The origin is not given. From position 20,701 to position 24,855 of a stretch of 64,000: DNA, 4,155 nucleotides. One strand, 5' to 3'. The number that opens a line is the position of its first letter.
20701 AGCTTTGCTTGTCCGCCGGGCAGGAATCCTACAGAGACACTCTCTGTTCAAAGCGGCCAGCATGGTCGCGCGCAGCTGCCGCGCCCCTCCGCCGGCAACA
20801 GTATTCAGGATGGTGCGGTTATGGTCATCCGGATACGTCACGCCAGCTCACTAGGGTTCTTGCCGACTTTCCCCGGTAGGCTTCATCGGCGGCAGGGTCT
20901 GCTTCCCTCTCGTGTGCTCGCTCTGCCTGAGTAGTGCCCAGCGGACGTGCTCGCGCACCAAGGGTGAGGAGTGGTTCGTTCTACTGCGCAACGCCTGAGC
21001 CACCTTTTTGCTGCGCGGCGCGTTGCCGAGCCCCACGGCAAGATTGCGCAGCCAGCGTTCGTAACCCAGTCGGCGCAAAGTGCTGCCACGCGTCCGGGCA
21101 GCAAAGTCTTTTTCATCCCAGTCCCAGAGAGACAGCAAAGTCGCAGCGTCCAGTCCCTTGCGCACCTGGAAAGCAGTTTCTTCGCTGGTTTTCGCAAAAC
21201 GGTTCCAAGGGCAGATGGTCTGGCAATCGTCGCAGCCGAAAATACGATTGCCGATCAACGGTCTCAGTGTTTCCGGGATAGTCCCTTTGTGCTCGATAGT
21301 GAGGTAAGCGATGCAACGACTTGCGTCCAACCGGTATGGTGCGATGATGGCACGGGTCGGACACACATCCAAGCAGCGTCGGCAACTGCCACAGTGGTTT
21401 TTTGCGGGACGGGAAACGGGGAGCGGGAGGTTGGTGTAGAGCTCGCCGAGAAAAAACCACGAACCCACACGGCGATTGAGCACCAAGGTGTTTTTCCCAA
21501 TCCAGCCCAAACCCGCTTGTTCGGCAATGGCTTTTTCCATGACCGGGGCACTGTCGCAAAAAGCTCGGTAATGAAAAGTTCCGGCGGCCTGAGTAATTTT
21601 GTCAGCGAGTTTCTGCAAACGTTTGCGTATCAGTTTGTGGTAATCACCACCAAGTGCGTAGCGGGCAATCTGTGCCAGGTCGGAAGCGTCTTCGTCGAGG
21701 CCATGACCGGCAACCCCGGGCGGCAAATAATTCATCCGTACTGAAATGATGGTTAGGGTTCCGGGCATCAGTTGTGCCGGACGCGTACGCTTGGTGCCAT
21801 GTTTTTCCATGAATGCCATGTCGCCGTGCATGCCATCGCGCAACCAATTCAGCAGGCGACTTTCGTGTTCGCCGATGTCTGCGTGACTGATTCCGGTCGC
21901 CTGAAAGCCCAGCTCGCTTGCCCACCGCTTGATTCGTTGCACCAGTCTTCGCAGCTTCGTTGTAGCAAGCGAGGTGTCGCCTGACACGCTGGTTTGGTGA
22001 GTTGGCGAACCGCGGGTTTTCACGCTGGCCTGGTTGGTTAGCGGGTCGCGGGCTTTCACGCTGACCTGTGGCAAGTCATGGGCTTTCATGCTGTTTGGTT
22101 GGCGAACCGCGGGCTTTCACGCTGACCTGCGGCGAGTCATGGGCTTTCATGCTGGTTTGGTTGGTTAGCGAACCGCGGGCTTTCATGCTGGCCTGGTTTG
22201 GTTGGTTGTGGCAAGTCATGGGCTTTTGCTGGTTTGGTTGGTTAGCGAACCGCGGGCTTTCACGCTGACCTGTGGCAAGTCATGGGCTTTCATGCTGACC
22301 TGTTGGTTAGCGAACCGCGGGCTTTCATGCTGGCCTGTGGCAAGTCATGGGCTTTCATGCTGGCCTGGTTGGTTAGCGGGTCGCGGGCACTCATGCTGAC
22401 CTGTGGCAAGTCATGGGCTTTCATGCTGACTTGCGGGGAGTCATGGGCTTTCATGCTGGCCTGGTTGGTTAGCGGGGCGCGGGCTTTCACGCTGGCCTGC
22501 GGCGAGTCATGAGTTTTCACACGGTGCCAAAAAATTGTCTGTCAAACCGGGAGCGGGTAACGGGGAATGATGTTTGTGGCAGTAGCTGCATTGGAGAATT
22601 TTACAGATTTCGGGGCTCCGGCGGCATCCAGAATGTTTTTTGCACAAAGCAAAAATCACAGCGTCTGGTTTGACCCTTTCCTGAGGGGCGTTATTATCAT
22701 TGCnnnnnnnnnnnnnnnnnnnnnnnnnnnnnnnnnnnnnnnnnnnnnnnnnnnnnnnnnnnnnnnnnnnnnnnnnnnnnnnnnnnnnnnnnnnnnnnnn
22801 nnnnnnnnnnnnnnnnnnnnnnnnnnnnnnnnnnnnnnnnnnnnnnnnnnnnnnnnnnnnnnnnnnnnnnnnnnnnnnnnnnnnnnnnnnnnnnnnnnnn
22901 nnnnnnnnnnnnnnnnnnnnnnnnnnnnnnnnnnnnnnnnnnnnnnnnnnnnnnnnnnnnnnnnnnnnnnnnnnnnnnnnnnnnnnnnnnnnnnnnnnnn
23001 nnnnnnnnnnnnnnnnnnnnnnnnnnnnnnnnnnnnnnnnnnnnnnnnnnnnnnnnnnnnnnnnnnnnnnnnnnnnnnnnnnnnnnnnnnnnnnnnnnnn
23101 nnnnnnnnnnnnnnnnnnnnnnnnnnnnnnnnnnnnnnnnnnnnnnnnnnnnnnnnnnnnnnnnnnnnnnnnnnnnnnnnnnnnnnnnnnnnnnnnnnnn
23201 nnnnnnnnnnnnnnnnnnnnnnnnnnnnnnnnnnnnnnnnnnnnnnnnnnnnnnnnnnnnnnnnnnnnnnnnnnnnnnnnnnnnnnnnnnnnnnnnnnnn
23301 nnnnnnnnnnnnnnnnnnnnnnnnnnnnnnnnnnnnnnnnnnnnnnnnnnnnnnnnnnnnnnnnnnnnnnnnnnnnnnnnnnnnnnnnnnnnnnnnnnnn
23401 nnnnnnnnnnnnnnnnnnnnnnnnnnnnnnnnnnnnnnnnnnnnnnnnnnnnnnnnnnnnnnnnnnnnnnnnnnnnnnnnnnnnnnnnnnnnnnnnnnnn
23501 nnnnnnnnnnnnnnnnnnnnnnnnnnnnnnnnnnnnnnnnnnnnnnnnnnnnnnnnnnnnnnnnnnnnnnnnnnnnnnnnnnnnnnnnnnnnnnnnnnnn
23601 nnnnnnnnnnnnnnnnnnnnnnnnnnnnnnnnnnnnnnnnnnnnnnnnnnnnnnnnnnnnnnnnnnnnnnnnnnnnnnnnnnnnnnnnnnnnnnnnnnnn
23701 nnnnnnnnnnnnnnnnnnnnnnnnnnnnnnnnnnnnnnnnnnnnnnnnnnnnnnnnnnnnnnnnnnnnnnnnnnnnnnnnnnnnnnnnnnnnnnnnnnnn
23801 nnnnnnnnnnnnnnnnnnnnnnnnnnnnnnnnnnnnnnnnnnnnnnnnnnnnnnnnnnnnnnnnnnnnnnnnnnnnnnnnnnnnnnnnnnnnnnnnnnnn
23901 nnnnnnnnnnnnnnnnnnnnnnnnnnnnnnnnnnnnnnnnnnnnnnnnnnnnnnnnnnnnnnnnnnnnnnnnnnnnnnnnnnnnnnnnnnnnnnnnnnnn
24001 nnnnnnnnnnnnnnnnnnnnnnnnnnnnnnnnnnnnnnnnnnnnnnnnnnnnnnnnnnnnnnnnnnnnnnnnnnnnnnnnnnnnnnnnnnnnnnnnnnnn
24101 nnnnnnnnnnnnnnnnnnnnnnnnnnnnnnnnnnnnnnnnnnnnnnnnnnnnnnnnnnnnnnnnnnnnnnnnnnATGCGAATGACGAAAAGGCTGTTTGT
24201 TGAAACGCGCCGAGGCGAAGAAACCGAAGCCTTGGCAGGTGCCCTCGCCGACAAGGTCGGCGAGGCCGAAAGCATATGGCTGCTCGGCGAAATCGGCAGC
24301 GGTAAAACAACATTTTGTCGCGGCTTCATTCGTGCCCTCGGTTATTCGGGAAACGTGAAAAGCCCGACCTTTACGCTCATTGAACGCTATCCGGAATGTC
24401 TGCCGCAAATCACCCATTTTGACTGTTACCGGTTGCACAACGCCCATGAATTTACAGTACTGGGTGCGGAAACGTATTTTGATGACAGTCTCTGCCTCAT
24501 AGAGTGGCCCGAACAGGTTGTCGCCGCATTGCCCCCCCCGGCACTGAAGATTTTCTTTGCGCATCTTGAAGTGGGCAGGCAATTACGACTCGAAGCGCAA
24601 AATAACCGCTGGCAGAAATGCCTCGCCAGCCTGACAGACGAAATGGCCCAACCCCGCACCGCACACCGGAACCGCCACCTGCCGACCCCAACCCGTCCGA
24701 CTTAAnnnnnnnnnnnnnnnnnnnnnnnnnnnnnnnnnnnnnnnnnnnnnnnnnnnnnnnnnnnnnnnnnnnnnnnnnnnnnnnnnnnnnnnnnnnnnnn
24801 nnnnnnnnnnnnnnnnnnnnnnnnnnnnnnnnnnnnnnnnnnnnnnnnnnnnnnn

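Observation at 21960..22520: In-frame 66-bp tandem repeat giving queG a variable (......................)n N-terminal region with a Met in every unit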

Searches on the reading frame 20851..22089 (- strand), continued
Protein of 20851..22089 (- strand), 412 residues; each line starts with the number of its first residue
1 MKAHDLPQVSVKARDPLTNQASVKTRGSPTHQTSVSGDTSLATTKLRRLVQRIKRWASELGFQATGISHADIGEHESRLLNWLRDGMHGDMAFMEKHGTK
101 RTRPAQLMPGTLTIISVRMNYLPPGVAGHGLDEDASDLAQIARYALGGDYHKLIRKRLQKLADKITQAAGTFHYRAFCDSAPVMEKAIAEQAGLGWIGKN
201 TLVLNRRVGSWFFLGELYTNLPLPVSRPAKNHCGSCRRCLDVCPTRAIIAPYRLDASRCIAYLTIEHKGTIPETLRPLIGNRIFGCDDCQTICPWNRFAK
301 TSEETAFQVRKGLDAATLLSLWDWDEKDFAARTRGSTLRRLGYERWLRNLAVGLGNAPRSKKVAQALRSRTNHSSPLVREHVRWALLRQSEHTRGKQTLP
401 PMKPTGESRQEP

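Call 65: predict_structure(alignment_id=A3)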
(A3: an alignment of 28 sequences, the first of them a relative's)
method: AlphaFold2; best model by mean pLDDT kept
length: 412 residues; sequences in the alignment: 28
mean_pLDDT: 76.4   pTM: 0.77
mean pLDDT of the five models: 76.4, 74.2, 70.5, 69.9, 68.5
residues with pLDDT >= 90: 150; 70-90: 146; 50-70: 49; < 50: 67
segments of 3 or more residues with pLDDT < 50: 1-37, 200-210, 394-396, 398-412
pLDDT, mean of each block of 10 residues (from residue 1): 30 29 30 42 88 97 91 80 85 74 72 90 69 69 82 91 96 82 72 68 38 80 88 63 85 85 91 95 83 63 83 89 96 87 96 95 98 98 97 54 39 40
secondary structure, 60 per line:
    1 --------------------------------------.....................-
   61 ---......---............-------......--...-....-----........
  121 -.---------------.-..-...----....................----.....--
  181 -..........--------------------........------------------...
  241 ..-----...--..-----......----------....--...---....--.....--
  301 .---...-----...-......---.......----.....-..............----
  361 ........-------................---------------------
elements in order: H39-59 E64-69 H73-84 H92-97 H104-107 E113-120 H150-169 E174-178 H182-191 E212-219 H238-242 E248-250 H260-265 H276-279 E282-284 H288-291 H294-298 H318-322 H326-332 H337-341 H343-356 H361-368 H376-391

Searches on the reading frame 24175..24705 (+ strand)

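Call 10: search_protein_families(library=ncbifam, proteins=[window:24175-24705:+])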
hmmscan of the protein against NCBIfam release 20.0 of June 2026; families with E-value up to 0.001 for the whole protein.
window:24175-24705:+ (176 aa): 2 families
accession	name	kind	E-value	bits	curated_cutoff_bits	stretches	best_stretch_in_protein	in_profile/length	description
NF007931.0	PRK10646.1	equivalog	4.7e-34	117.6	246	1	17-153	14-151/153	tRNA (adenosine(37)-N6)-threonylcarbamoyltransferase complex ATPase subunit type 1 TsaE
TIGR00150.1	T6A_YjeE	equivalog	1.1e-32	112.7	60.1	1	17-142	8-134/135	tRNA (adenosine(37)-N6)-threonylcarbamoyltransferase complex ATPase subunit type 1 TsaE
